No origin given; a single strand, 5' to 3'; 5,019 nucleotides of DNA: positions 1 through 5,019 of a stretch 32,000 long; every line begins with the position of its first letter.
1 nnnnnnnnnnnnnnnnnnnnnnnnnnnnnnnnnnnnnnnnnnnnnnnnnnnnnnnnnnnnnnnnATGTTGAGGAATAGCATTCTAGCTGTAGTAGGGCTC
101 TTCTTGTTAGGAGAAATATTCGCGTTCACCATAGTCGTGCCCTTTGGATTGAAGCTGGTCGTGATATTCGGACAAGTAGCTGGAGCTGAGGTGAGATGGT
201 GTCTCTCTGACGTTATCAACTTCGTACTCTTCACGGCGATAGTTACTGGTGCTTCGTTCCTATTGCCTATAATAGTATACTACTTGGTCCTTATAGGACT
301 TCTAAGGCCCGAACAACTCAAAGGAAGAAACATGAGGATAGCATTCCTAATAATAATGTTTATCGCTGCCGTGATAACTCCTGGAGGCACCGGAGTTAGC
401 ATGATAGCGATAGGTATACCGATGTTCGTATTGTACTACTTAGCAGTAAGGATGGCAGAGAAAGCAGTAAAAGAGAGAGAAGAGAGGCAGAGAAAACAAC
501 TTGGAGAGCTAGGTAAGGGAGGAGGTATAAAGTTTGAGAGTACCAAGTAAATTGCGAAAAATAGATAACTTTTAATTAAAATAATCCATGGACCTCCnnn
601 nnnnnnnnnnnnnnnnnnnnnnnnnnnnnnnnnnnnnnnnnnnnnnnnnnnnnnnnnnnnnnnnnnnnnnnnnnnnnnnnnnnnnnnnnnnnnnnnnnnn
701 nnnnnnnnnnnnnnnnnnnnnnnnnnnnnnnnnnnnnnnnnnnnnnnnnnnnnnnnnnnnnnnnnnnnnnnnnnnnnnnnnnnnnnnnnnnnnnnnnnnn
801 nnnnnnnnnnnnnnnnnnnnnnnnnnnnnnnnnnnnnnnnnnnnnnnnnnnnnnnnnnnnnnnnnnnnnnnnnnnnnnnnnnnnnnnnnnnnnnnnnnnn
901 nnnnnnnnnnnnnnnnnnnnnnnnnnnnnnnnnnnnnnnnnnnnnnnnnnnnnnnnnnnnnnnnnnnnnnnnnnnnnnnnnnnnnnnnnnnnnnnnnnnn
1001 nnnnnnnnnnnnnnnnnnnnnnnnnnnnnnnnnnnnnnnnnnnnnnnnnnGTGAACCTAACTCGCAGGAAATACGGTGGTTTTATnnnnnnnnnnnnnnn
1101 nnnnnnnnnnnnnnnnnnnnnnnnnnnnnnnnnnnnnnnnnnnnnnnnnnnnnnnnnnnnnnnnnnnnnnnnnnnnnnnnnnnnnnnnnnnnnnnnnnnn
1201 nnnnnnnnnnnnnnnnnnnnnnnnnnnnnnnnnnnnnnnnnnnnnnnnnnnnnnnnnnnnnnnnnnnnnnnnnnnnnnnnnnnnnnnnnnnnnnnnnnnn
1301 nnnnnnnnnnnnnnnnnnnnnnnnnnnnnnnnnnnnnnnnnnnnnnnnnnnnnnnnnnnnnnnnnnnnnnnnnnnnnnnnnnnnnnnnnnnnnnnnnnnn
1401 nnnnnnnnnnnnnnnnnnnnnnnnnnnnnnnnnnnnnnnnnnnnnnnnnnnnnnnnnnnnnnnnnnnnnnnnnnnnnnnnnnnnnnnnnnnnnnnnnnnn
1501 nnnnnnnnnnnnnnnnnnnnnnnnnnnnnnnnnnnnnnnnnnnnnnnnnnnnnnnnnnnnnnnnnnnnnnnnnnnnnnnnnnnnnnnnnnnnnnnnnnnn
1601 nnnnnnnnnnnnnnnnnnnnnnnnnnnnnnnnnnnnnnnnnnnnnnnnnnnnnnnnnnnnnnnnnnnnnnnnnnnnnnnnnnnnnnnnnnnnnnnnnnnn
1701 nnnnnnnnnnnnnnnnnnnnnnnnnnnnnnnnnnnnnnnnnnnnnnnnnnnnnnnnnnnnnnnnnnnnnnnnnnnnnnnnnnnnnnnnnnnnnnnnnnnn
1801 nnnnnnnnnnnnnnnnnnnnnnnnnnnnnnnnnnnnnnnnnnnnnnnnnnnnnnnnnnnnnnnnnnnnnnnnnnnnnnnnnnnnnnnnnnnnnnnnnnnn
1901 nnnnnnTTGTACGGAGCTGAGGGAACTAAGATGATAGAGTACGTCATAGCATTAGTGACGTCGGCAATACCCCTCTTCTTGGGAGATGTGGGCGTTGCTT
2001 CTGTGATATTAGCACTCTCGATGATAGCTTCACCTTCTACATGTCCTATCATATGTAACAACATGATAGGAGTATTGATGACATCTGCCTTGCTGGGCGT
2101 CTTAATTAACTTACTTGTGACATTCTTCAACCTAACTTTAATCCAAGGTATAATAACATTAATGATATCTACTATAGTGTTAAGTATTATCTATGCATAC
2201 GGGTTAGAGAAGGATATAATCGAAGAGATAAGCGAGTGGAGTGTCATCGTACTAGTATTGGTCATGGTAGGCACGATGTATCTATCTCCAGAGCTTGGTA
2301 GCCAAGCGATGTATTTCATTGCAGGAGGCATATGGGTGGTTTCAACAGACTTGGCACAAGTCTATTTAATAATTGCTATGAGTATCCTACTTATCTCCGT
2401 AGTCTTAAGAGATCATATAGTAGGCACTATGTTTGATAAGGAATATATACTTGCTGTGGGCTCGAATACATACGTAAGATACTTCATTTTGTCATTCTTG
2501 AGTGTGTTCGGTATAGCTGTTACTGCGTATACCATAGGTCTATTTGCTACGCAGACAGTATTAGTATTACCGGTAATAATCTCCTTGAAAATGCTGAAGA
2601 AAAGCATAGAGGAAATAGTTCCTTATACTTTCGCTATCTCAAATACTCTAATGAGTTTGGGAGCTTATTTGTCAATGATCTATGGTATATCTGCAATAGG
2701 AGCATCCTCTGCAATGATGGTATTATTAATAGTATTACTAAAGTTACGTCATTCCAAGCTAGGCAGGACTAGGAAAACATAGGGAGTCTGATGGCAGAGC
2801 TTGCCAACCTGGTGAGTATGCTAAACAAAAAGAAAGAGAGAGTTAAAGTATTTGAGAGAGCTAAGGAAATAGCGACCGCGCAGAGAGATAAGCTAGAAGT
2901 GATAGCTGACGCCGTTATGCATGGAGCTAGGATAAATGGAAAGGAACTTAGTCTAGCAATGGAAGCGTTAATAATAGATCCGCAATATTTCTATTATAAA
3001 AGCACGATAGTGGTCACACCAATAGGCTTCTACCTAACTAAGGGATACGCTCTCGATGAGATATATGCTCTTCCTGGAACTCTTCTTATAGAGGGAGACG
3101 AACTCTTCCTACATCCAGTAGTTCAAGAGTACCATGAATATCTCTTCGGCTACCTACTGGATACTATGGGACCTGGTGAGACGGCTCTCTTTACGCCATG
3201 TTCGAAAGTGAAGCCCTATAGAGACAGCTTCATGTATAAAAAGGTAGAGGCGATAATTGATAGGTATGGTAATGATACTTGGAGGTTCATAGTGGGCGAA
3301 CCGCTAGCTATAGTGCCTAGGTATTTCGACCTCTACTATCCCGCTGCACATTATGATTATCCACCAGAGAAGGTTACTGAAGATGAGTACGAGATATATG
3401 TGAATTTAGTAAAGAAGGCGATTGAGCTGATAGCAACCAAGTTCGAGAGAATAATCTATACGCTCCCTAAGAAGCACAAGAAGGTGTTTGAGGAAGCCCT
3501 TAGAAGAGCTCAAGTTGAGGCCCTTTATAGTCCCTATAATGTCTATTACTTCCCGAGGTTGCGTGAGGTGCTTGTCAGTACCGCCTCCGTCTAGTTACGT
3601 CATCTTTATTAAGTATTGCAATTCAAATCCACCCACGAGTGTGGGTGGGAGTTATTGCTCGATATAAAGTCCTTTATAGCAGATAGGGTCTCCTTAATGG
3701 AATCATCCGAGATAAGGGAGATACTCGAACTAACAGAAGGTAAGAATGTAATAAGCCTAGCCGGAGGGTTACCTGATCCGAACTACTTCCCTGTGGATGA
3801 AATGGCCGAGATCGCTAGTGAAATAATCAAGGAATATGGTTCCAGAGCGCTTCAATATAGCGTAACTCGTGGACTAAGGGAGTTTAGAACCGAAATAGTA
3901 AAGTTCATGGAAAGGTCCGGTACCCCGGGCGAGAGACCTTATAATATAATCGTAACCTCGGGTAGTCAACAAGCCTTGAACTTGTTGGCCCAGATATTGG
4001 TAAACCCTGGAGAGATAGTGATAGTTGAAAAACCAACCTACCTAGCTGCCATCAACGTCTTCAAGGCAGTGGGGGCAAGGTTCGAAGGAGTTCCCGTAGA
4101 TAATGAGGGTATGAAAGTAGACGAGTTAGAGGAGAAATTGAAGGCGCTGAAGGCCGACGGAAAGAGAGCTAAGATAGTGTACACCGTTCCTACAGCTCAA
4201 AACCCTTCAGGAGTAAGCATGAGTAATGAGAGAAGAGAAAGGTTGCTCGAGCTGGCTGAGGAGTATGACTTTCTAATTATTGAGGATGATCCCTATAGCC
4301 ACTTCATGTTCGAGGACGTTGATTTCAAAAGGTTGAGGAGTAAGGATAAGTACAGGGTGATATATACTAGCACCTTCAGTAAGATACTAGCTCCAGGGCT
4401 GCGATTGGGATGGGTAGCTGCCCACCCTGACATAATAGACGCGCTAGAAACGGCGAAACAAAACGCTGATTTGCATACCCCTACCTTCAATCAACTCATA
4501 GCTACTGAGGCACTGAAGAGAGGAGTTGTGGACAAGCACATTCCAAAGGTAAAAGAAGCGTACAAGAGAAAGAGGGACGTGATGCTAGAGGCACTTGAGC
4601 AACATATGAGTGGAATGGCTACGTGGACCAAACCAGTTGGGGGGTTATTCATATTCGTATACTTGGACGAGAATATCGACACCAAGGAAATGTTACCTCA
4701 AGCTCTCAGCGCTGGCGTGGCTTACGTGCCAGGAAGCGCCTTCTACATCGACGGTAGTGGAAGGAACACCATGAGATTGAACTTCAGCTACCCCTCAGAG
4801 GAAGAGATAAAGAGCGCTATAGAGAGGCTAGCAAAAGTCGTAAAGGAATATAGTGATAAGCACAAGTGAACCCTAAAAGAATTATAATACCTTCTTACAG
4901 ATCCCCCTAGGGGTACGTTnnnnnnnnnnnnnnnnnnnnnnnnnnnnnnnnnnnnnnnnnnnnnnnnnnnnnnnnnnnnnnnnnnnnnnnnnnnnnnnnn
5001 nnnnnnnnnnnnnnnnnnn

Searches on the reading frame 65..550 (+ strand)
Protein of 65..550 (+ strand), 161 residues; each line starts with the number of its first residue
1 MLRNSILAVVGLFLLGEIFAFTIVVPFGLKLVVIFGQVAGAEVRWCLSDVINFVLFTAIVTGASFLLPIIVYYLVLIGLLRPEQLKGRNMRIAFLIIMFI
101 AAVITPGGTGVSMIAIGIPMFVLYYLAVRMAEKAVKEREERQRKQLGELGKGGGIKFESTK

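Call 12: search_protein_families(library=pfam, proteins=[window:65-550:+], max_evalue=0.001)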
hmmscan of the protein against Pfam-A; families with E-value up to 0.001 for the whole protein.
window:65-550:+ (161 aa): 1 family
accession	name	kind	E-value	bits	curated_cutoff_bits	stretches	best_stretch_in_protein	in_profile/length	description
PF00902.23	TatC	-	4e-19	69.7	25.1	1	4-119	97-208/208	Sec-independent protein translocase protein (TatC)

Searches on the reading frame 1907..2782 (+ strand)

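Call 12: search_protein_families(library=pfam, proteins=[window:1907-2782:+], max_evalue=0.001)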
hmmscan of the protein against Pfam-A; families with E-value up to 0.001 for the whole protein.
window:1907-2782:+ (291 aa): 1 family
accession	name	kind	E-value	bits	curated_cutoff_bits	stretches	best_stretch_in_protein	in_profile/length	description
PF00950.22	ABC-3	-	0.00022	21.3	20.1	1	41-278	19-250/258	ABC 3 transport family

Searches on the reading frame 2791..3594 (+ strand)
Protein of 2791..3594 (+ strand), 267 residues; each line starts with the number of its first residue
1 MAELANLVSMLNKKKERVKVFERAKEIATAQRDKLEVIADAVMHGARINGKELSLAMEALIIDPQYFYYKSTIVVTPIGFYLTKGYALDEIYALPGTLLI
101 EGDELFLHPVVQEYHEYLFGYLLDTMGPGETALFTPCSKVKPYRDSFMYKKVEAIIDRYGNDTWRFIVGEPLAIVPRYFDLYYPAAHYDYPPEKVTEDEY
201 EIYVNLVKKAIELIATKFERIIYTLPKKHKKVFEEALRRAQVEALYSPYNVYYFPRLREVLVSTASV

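Call 12: search_protein_families(library=pfam, proteins=[window:2791-3594:+], max_evalue=0.001)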
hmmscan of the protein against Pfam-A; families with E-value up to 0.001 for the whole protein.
window:2791-3594:+ (267 aa): 1 family
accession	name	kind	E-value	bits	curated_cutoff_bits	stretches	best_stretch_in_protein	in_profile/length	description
PF17884.7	DUF5591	-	4.5e-16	59.5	26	1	130-247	18-131/150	Domain of unknown function (DUF5591)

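Call 29: search_protein_families(library=ncbifam, proteins=[window:2791-3594:+], max_evalue=0.001)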
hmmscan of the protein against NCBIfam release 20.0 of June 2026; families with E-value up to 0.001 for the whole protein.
window:2791-3594:+ (267 aa): 2 families
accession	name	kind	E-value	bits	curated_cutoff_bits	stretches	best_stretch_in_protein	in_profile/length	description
NF040592.1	tRNA_mod_ArcS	equivalog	1.2e-12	47.2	440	1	131-246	296-411/575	archaeosine synthase subunit alpha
NF053620.1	ArchsnAlpArcSThp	equivalog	1.8e-11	43.2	600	1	109-230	222-341/515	archaeosine synthase subunit alpha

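Call 64: search_solved_structures(query=window:2791-3594:+, max_evalue=0.01, show_alignments=1)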
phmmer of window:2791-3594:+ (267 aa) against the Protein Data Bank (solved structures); distinct sequences matched with E-value up to 0.01: 1.
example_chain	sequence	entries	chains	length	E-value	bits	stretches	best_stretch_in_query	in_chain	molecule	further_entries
2q07_A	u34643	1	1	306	4.8e-08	36.1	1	117-247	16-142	Uncharacterized protein AF0587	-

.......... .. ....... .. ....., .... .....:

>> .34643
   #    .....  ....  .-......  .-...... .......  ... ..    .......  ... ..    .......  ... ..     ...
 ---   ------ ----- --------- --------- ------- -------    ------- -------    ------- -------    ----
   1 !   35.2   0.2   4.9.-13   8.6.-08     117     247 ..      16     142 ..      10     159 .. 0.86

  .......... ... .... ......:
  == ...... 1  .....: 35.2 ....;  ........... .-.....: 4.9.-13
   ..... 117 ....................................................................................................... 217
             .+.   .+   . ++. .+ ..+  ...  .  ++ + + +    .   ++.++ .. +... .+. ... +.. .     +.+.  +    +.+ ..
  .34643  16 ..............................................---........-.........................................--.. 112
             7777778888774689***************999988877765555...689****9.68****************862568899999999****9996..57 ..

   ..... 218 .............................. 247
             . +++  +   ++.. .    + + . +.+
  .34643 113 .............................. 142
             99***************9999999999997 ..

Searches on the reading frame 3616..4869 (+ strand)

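Call 12: search_protein_families(library=pfam, proteins=[window:3616-4869:+], max_evalue=0.001)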
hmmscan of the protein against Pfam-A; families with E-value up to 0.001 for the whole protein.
window:3616-4869:+ (417 aa): 2 families
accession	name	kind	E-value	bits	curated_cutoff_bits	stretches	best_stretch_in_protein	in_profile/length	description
PF00155.27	Aminotran_1_2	-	3.6e-46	158.5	19.7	1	59-405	18-361/361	Aminotransferase class I and II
PF12897.13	Asp_aminotransf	-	2.2e-17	63.4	27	1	135-413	127-413/421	Aspartate amino-transferase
